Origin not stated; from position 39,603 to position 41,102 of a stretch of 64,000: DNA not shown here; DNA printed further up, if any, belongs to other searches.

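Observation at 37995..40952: Single-gene SIR2-TPR fusion in a lower-GC insertion: DSR-like candidate antiphage NAD+ depletion effector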

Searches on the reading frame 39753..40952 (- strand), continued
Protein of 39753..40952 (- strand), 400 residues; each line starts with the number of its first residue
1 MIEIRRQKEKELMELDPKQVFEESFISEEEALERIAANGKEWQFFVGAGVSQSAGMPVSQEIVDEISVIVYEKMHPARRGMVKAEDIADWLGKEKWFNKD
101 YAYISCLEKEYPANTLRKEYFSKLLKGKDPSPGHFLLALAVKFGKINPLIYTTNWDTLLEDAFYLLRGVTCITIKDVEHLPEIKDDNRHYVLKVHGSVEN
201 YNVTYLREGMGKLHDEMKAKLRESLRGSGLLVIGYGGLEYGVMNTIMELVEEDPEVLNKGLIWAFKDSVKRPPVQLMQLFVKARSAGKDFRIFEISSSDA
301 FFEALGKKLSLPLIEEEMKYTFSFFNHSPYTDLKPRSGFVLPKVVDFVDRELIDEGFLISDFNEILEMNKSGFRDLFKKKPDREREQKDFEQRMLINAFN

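Call 24: search_protein_families(library=pfam, proteins=[P0005, P0006, P0007, P0008, P0009, P0010, P0013, P0014, P0020, P0026], max_evalue=0.0001)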
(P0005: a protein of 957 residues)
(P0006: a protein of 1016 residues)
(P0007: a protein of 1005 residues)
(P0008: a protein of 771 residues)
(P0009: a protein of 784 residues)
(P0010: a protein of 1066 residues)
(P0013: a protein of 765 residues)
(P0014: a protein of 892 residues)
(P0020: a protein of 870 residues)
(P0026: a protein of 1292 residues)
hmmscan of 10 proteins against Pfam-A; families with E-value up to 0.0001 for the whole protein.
P0005 (957 aa): 23 families
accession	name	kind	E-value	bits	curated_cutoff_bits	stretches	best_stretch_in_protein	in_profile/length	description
PF00515.34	TPR_1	-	2.9e-60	198.2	27.8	5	525-555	2-32/34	Tetratricopeptide repeat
PF07719.23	TPR_2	-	2.1e-58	190.1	27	5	660-693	1-34/34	Tetratricopeptide repeat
PF13181.12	TPR_8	-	1.8e-52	171.5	25.7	1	660-693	1-34/34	Tetratricopeptide repeat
PF13431.12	TPR_17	-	7.9e-48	157.2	24.4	0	761-794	1-34/34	Tetratricopeptide repeat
PF13432.12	TPR_16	-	1.3e-45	153.8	32.7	4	632-693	3-64/65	Tetratricopeptide repeat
PF14559.12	TPR_19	-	1e-36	125.5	25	3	399-454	2-57/68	Tetratricopeptide repeat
PF13371.12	TPR_9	-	1.1e-36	125.1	35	1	635-692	4-61/73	Tetratricopeptide repeat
PF13414.12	TPR_11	-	3e-36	123.3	26.8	0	534-572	4-42/42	TPR repeat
PF13428.12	TPR_14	-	7.1e-31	104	23.5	0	662-702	3-43/44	Tetratricopeptide repeat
PF13424.12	TPR_12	-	8.4e-30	103.2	30.1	2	841-906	3-76/77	Tetratricopeptide repeat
PF13174.12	TPR_6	-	1.8e-21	75.7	26.3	0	526-550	2-26/33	Tetratricopeptide repeat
PF12895.13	ANAPC3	-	1.6e-19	70.4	27.2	0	401-474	2-74/82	Anaphase-promoting complex, cyclosome, subunit 3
PF23914.1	TPR_CcmH_CycH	-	4.9e-19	69.1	42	1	653-740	43-133/158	Cytochrome c-type biogenesis protein H TPR domain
PF13289.12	SIR2_2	-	1.2e-08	35.6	24.5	1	146-254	2-112/141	SIR2-like domain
PF12569.14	NatA_aux_su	-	2.7e-08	33.7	33.3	0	669-774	13-115/515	N-terminal acetyltransferase A, auxiliary subunit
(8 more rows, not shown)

P0006 (1016 aa): 25 families
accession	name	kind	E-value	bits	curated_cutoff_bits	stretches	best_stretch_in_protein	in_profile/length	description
PF13181.12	TPR_8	-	5.4e-60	194.9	25.7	2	764-794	2-32/34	Tetratricopeptide repeat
PF07719.23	TPR_2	-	6.6e-58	188.5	27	4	925-957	2-34/34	Tetratricopeptide repeat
PF00515.34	TPR_1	-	1.7e-57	189.5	27.8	4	891-922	2-33/34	Tetratricopeptide repeat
PF13431.12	TPR_17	-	2.9e-47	155.4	24.4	2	913-945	2-34/34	Tetratricopeptide repeat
PF13414.12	TPR_11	-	1.5e-40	137.1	26.8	0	606-638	7-39/42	TPR repeat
PF13432.12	TPR_16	-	2.3e-37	127.4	32.7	2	738-794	6-62/65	Tetratricopeptide repeat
PF13428.12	TPR_14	-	3.8e-36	120.3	23.5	1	925-966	2-43/44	Tetratricopeptide repeat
PF13424.12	TPR_12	-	5.5e-34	116.6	30.1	2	561-622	5-67/77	Tetratricopeptide repeat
PF13371.12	TPR_9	-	1.6e-30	105.4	35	1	902-957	7-62/73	Tetratricopeptide repeat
PF14559.12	TPR_19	-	5.7e-26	91.1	25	2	611-660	9-58/68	Tetratricopeptide repeat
PF13174.12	TPR_6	-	1.8e-23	81.9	26.3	0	628-659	1-32/33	Tetratricopeptide repeat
PF23914.1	TPR_CcmH_CycH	-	2.7e-22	79.8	42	2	600-691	57-151/158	Cytochrome c-type biogenesis protein H TPR domain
PF12895.13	ANAPC3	-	2.9e-16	59.9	27.2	0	612-686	8-81/82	Anaphase-promoting complex, cyclosome, subunit 3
PF13374.12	TPR_10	-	4.1e-09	36.6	27.5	0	661-689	2-30/42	Tetratricopeptide repeat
PF13289.12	SIR2_2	-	6.9e-09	36.4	24.5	1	163-284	2-124/141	SIR2-like domain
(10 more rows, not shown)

P0007 (1005 aa): 21 families
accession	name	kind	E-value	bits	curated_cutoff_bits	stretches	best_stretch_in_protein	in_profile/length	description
PF00515.34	TPR_1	-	1.5e-46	154.8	27.8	2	881-913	2-34/34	Tetratricopeptide repeat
PF13181.12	TPR_8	-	1.5e-46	153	25.7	1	880-913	1-34/34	Tetratricopeptide repeat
PF07719.23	TPR_2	-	9.6e-46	150.6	27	2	881-913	2-34/34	Tetratricopeptide repeat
PF13432.12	TPR_16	-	8.1e-35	119.3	32.7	0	623-681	3-61/65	Tetratricopeptide repeat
PF13431.12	TPR_17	-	3.9e-34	114.5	24.4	0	869-901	2-34/34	Tetratricopeptide repeat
PF13428.12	TPR_14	-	3.9e-26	89.3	23.5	0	722-761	4-43/44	Tetratricopeptide repeat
PF13371.12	TPR_9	-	1e-25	89.9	35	0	699-755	9-65/73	Tetratricopeptide repeat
PF14559.12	TPR_19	-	6e-23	81.4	25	0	627-685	1-59/68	Tetratricopeptide repeat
PF23914.1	TPR_CcmH_CycH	-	9.7e-23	81.2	42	2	590-682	57-152/158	Cytochrome c-type biogenesis protein H TPR domain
PF13414.12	TPR_11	-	1.5e-22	79.5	26.8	0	728-765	3-40/42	TPR repeat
PF13424.12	TPR_12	-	6.4e-20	71.6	30.1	0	645-681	39-75/77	Tetratricopeptide repeat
PF12895.13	ANAPC3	-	6.5e-15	55.6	27.2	1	630-710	2-81/82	Anaphase-promoting complex, cyclosome, subunit 3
PF13174.12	TPR_6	-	7.3e-13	48.7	26.3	0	652-678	1-27/33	Tetratricopeptide repeat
PF13289.12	SIR2_2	-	7.3e-12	46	24.5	1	152-270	2-122/141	SIR2-like domain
PF13176.12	TPR_7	-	1.8e-10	40.5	27.9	0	653-683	1-31/36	Tetratricopeptide repeat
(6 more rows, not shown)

P0008 (771 aa): 2 families
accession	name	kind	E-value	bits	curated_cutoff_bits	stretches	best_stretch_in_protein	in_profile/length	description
PF13289.12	SIR2_2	-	3.9e-14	53.4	24.5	1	128-232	3-111/141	SIR2-like domain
PF25199.1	nSTAND_NTPase5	-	2.6e-05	24.5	34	1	338-456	28-138/145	Novel STAND NTPase 5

P0009 (784 aa): 1 family
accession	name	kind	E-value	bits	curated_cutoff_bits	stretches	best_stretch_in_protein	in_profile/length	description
PF13289.12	SIR2_2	-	3.1e-09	37.5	24.5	1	143-261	3-124/141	SIR2-like domain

P0010 (1066 aa): 18 families
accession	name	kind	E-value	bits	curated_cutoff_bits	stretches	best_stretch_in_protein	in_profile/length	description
PF07719.23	TPR_2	-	2.4e-26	90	27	0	981-1012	2-33/34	Tetratricopeptide repeat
PF14559.12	TPR_19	-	1.8e-22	79.8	25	1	960-1022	5-67/68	Tetratricopeptide repeat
PF13431.12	TPR_17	-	3.1e-21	74.2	24.4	0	969-1000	2-33/34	Tetratricopeptide repeat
PF13181.12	TPR_8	-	2.1e-19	68.4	25.7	0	757-788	2-33/34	Tetratricopeptide repeat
PF00515.34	TPR_1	-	4.2e-19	67.9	27.8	0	947-979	2-34/34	Tetratricopeptide repeat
PF13428.12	TPR_14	-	1.2e-18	66.2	23.5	0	948-987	3-42/44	Tetratricopeptide repeat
PF13432.12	TPR_16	-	1.2e-12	48.5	32.7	0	761-822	2-63/65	Tetratricopeptide repeat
PF13414.12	TPR_11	-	4.9e-12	45.8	26.8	0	959-994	7-42/42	TPR repeat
PF13424.12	TPR_12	-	5.9e-12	46.1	30.1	0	948-1007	5-65/77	Tetratricopeptide repeat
PF23914.1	TPR_CcmH_CycH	-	2.2e-10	41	42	0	929-980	104-155/158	Cytochrome c-type biogenesis protein H TPR domain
PF13174.12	TPR_6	-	1.2e-09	38.6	26.3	0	947-978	1-32/33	Tetratricopeptide repeat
PF13371.12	TPR_9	-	1.2e-08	35.3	35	0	764-823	3-62/73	Tetratricopeptide repeat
PF13289.12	SIR2_2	-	1.4e-08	35.4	24.5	1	126-247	2-124/141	SIR2-like domain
PF13374.12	TPR_10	-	7.7e-07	29.4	27.5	0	757-780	3-26/42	Tetratricopeptide repeat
PF12895.13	ANAPC3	-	3e-06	27.9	27.2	1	960-1029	3-71/82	Anaphase-promoting complex, cyclosome, subunit 3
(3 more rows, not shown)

P0013 (765 aa): 13 families
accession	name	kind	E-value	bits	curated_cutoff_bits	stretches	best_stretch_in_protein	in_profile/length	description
PF14559.12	TPR_19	-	3.2e-24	85.5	25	1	562-623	5-66/68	Tetratricopeptide repeat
PF13428.12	TPR_14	-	1.2e-23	81.6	23.5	0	586-621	5-40/44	Tetratricopeptide repeat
PF07719.23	TPR_2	-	3.3e-23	80.3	27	2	582-615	1-34/34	Tetratricopeptide repeat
PF13414.12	TPR_11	-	1e-19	70.4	26.8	1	492-528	6-42/42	TPR repeat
PF13432.12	TPR_16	-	4.1e-17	62.7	32.7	2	562-615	11-64/65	Tetratricopeptide repeat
PF13431.12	TPR_17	-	1.6e-14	53.3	24.4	0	504-533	3-32/34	Tetratricopeptide repeat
PF13289.12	SIR2_2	-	2.4e-13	50.8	24.5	1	124-244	2-124/141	SIR2-like domain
PF00515.34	TPR_1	-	2.9e-13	49.4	27.8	0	514-547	1-34/34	Tetratricopeptide repeat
PF12895.13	ANAPC3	-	1.4e-10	41.7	27.2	1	566-640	7-80/82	Anaphase-promoting complex, cyclosome, subunit 3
PF13181.12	TPR_8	-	1.8e-09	37.4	25.7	0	582-614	1-33/34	Tetratricopeptide repeat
PF13371.12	TPR_9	-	3.3e-09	37.1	35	1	564-616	11-63/73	Tetratricopeptide repeat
PF25062.1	ARM_TT21_N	-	2.4e-05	24.6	40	0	460-643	7-195/222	Tetratricopeptide repeat protein 21 N-terminal ARM repeat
PF13424.12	TPR_12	-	5.7e-05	23.7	30.1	0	484-545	7-76/77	Tetratricopeptide repeat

P0014 (892 aa): 5 families
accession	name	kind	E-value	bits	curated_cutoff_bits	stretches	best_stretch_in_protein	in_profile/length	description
PF00293.34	NUDIX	-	3.9e-33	114.8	21.1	2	586-702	5-118/134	NUDIX domain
PF00069.31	Pkinase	-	8.4e-31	107.8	31.7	1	308-516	1-197/263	Protein kinase domain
PF07714.23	PK_Tyr_Ser-Thr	-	4.1e-19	69.4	23.1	1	310-514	3-203/258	Protein tyrosine and serine/threonine kinase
PF13289.12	SIR2_2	-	4.9e-11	43.3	24.5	1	131-246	2-121/141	SIR2-like domain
PF14815.12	NUDIX_4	-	3e-09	37.1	35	0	747-861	5-103/113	NUDIX domain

P0020 (870 aa): 1 family
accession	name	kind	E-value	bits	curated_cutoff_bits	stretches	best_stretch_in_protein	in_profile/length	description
PF13289.12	SIR2_2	-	1.5e-15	58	24.5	1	143-276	2-135/141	SIR2-like domain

P0026 (1292 aa): 33 families (the best 25 are shown)
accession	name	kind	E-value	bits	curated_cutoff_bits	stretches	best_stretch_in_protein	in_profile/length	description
PF13428.12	TPR_14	-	2.5e-58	188.8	23.5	0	899-938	3-42/44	Tetratricopeptide repeat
PF14559.12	TPR_19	-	4.3e-41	139.5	25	1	1045-1093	3-51/68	Tetratricopeptide repeat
PF07719.23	TPR_2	-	1.2e-34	115.9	27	0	900-930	4-34/34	Tetratricopeptide repeat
PF23240.1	HAT_PRP39_N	-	4.1e-31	108.8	27.7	1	920-1029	3-118/168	PRP39 N-terminal HAT repeat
PF13431.12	TPR_17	-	7.6e-31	104.2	24.4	0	1122-1153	1-32/34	Tetratricopeptide repeat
PF13432.12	TPR_16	-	1.3e-29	102.6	32.7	0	903-965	3-65/65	Tetratricopeptide repeat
PF23231.1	HAT_Syf1_CNRKL1_C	-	1.3e-23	83.9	27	2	944-1034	146-243/397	Pre-mRNA-splicing factor Syf1/CRNKL1 C-terminal HAT repeat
PF13424.12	TPR_12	-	6.4e-22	78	30.1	0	761-826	3-76/77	Tetratricopeptide repeat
PF08311.18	Mad3_BUB1_I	-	8.4e-21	74.6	31.4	0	999-1026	96-123/123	Mad3/BUB1 homology region 1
PF23241.1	HAT_PRP39_C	-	7.5e-19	68.6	33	1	984-1079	44-139/139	PRP39 C-terminal HAT repeat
PF13181.12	TPR_8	-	1.3e-18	65.9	25.7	0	900-928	4-32/34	Tetratricopeptide repeat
PF13429.12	TPR_15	-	6.9e-18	65.5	26.2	1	896-1023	145-272/280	Tetratricopeptide repeat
PF05843.20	Suf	-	1.1e-16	60.9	24.7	0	1057-1200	270-436/532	Suppressor of forked protein (Suf)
PF23914.1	TPR_CcmH_CycH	-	1.3e-16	61.3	42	0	842-931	63-155/158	Cytochrome c-type biogenesis protein H TPR domain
PF00515.34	TPR_1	-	1.1e-14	54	27.8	0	900-930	4-34/34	Tetratricopeptide repeat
PF13289.12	SIR2_2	-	2.1e-12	47.8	24.5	1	167-290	2-124/141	SIR2-like domain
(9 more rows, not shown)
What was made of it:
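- Closest known: Avs5. Same: Relatives of this SIR2 clade include SIR2-nSTAND fusions (call 24).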

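Call 29: search_protein_families(library=pfam, proteins=[L014:8635-9315:-, L014:9326-9931:-, L014:12882-13700:-, L014:14411-15118:-, L014:15144-16610:+, L014:16611-18059:-, L010:13178-14410:+, L014:7536-8447:+, L014:3805-6876:+, L014:2480-3802:+], max_evalue=0.001)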
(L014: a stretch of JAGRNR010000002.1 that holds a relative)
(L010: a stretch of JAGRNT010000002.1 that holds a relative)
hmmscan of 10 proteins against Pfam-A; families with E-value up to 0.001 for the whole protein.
L014:8635-9315:- (226 aa): 9 families
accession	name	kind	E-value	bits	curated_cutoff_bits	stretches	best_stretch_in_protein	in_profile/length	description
PF13649.12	Methyltransf_25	-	2e-16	60.9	27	1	46-134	2-92/97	Methyltransferase domain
PF08241.18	Methyltransf_11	-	1.6e-15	57.9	21.2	1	46-140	1-92/95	Methyltransferase domain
PF08242.18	Methyltransf_12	-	3e-11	44.3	30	1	46-134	1-91/98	Methyltransferase domain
PF13847.12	Methyltransf_31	-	1.1e-10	41.8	27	1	43-147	5-113/145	Methyltransferase domain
PF13489.12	Methyltransf_23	-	5.8e-10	39.6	27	1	31-148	12-121/164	Methyltransferase domain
PF02353.26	CMAS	-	3.8e-06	26.8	27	1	41-143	62-164/273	Mycolic acid cyclopropane synthetase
PF08003.17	Methyltransf_9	-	6.6e-05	22.5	23.8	1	30-120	106-196/315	Protein of unknown function (DUF1698)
PF03848.20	TehB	-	7.7e-05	22.6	20.4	1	44-143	33-132/193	Tellurite resistance protein TehB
PF07021.18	MetW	-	0.00049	20.2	21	1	34-79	6-52/193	Methionine biosynthesis protein MetW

L014:9326-9931:- (201 aa): 1 family
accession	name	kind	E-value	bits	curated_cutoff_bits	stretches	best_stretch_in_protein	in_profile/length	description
PF03602.21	Cons_hypoth95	-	1.4e-30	106.7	24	1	11-193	1-181/182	Conserved hypothetical protein 95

L014:12882-13700:- (272 aa): 0 families

L014:14411-15118:- (235 aa): 2 families
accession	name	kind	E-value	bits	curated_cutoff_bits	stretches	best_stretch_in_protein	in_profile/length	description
PF21982.2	RecX_HTH1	-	2e-05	24.9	26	1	63-98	2-37/40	RecX, first three-helix domain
PF02631.22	RecX_HTH2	-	0.00024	21.7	26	1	108-146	1-39/42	RecX, second three-helix domain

L014:15144-16610:+ (488 aa): 3 families
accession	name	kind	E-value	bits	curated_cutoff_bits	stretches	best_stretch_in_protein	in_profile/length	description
PF01743.26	PolyA_pol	-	5.3e-13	49.9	23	1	27-119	1-105/126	Poly A polymerase head domain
PF01966.28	HD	-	1e-08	35.9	22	1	276-369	12-106/116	HD domain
PF12627.12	PolyA_pol_RNAbd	-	0.00079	19.6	22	0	171-231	2-61/64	Probable RNA and SrmB- binding site of polymerase A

L014:16611-18059:- (482 aa): 3 families
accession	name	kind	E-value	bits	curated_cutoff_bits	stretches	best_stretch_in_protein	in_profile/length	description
PF13393.11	tRNA-synt_His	-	2.6e-44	152.1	25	1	17-352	1-308/308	Histidyl-tRNA synthetase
PF03129.25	HGTP_anticodon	-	2.8e-12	47.1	21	1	371-476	2-93/94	Anticodon binding domain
PF00587.30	tRNA-synt_2b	-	1.9e-06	28.5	29.3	1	73-358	1-177/179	tRNA synthetase class II core domain (G, H, P, S and T)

L010:13178-14410:+ (410 aa): 2 families
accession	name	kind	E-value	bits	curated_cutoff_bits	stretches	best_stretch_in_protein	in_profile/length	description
PF00994.29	MoCF_biosynth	-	3.1e-30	105.2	26.6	1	180-332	2-138/144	Probable molybdopterin binding domain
PF24102.1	FLAD1_M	-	5.6e-09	36.1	27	1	345-404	7-68/78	FAD synthase, middle domain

L014:7536-8447:+ (303 aa): 5 families
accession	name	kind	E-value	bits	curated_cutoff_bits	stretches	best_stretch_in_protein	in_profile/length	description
PF08443.16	RimK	-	1.3e-64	217.7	21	1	97-285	2-188/188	RimK-like ATP-grasp domain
PF18030.7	Rimk_N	-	1.5e-43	147.4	26.4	1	1-93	1-94/94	RimK PreATP-grasp domain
PF02955.21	GSH-S_ATP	-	5e-17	62.3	23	1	137-261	34-160/175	Prokaryotic glutathione synthetase, ATP-grasp domain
PF02655.19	ATP-grasp_3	-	2.4e-10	41.1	23.2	1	98-262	3-155/160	ATP-grasp domain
PF14397.11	ATPgrasp_ST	-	7.1e-09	35.7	31.4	1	87-224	10-178/278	Sugar-transfer associated ATP-grasp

L014:3805-6876:+ (1023 aa): 3 families
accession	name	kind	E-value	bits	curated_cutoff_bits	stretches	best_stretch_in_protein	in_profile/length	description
PF00873.25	ACR_tran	-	1.3e-188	629.4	28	1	5-1009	3-1019/1021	AcrB/AcrD/AcrF family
PF03176.21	MMPL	-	9.5e-15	54.8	20.5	2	302-494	107-306/333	MMPL family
PF02355.23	SecD_SecF_C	-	6.9e-12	45.6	20.5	1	863-1009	38-185/189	Protein export membrane protein SecD/SecF, C-terminal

L014:2480-3802:+ (440 aa): 4 families
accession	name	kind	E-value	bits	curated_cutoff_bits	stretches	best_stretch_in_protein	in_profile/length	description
PF16576.10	HlyD_D23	-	1.8e-17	63.8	30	1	80-348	17-214/214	Barrel-sandwich domain of CusB or HlyD membrane-fusion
PF13437.12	HlyD_3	-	1.1e-13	52.3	22.2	1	245-338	2-96/106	HlyD family secretion protein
PF13533.13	Biotin_lipoyl_2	-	2.4e-10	40.4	29.8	1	83-114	1-32/32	Biotin-lipoyl like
PF00364.28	Biotin_lipoyl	-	7.5e-07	29.3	22.1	0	90-112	50-72/73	Biotin-requiring enzyme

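Call 30: search_protein_families(library=padloc, proteins=[L014:12882-13700:-, L010:13178-14410:+], max_evalue=0.01)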
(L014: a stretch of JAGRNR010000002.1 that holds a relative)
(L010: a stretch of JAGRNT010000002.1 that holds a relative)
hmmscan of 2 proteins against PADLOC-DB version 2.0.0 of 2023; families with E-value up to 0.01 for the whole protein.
L014:12882-13700:- (272 aa): 1 family
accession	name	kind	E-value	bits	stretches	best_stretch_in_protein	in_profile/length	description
PDLC03865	LmuB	-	0.008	12.4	1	109-208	703-790/1007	-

L010:13178-14410:+ (410 aa): 0 families

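Call 31: find_encoding_contigs(protein=P0006, flank=10000, max_places=3)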
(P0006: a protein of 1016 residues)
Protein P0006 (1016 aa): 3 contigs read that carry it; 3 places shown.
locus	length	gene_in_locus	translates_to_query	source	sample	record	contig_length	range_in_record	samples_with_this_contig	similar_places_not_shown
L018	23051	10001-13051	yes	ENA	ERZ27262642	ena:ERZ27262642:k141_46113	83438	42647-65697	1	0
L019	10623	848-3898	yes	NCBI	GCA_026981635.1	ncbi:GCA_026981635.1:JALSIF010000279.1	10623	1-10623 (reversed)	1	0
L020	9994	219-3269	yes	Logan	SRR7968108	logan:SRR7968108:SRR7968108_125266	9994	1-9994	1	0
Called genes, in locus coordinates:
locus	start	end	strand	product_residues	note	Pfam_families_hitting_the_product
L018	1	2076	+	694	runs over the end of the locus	PF00580:UvrD-helicase, PF01443:Viral_helicase1 (faint), PF13245:AAA_19, PF13604:AAA_30 (faint), PF13361:UvrD_C, PF13538:UvrD_C_2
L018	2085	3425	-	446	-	PF02881:SRP54_N, PF00448:SRP54, PF02978:SRP_SPB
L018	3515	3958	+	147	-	-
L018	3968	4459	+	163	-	PF02367:TsaE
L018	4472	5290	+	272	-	PF03331:LpxC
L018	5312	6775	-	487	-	PF00089:Trypsin, PF13365:Trypsin_2, PF00595:PDZ, PF13180:PDZ_2, PF17820:PDZ_6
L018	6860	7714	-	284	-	PF00793:DAHP_synth_1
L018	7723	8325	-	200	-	PF08899:DUF1844 (weak)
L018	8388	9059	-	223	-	PF00300:His_Phos_1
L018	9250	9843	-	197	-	PF01592:NifU_N, PF04324:Fer2_BFD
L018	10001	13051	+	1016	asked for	PF13289:SIR2_2, PF13424:TPR_12 (weak), PF23914:TPR_CcmH_CycH (weak), PF14559:TPR_19 (weak), PF00515:TPR_1 (weak), PF13432:TPR_16 (weak), PF13181:TPR_8 (weak), PF00515:TPR_1 (weak), +18 more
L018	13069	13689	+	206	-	PF02441:Flavoprotein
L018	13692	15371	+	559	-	PF10079:Rossmann-like_BshC, PF24850:CC_BshC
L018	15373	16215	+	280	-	PF01261:AP_endonuc_2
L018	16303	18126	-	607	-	PF18914:DUF5666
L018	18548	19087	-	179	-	PF01106:NifU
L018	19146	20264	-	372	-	PF13439:Glyco_transf_4, PF13579:Glyco_trans_4_4 (weak), PF00534:Glycos_transf_1, PF13692:Glyco_trans_1_4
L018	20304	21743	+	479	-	PF02321:OEP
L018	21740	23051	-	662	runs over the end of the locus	PF01134:GIDA, PF07992:Pyr_redox_2 (weak), PF12831:FAD_oxidored (weak), PF21680:GIDA_C_1st, PF13932:SAM_GIDA_C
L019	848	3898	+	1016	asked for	PF13289:SIR2_2, PF13424:TPR_12 (weak), PF23914:TPR_CcmH_CycH (weak), PF14559:TPR_19 (weak), PF00515:TPR_1 (weak), PF13432:TPR_16 (weak), PF13181:TPR_8 (weak), PF00515:TPR_1 (weak), +18 more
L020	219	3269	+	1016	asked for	PF13289:SIR2_2, PF13424:TPR_12 (weak), PF23914:TPR_CcmH_CycH (weak), PF14559:TPR_19 (weak), PF00515:TPR_1 (weak), PF13432:TPR_16 (weak), PF13181:TPR_8 (weak), PF00515:TPR_1 (weak), +18 more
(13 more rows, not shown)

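Call 32: find_encoding_contigs(protein=P0007, flank=10000, max_places=3)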
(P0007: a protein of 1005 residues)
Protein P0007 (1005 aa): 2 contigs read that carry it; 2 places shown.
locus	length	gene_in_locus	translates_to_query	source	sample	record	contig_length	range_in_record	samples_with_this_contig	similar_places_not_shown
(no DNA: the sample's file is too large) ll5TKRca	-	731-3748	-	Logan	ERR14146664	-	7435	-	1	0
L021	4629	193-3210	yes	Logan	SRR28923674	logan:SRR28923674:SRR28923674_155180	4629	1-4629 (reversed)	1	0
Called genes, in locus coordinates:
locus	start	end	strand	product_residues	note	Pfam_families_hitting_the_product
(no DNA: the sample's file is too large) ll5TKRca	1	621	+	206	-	?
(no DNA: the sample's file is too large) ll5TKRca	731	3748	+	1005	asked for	PF13371:TPR_9 (faint), PF13424:TPR_12 (faint), PF13289:SIR2_2, PF23914:TPR_CcmH_CycH (weak), PF12895:ANAPC3, PF00515:TPR_1, PF07719:TPR_2 (weak), PF13181:TPR_8 (weak), +13 more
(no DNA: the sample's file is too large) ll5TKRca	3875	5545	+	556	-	PF10079:Rossmann-like_BshC, PF24850:CC_BshC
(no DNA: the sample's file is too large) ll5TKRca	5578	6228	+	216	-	-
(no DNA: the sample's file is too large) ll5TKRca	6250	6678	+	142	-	-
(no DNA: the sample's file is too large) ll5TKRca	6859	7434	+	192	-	?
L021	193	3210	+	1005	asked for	PF13371:TPR_9 (faint), PF13424:TPR_12 (faint), PF13289:SIR2_2, PF23914:TPR_CcmH_CycH (weak), PF12895:ANAPC3, PF00515:TPR_1, PF07719:TPR_2 (weak), PF13181:TPR_8 (weak), +13 more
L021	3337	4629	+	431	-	?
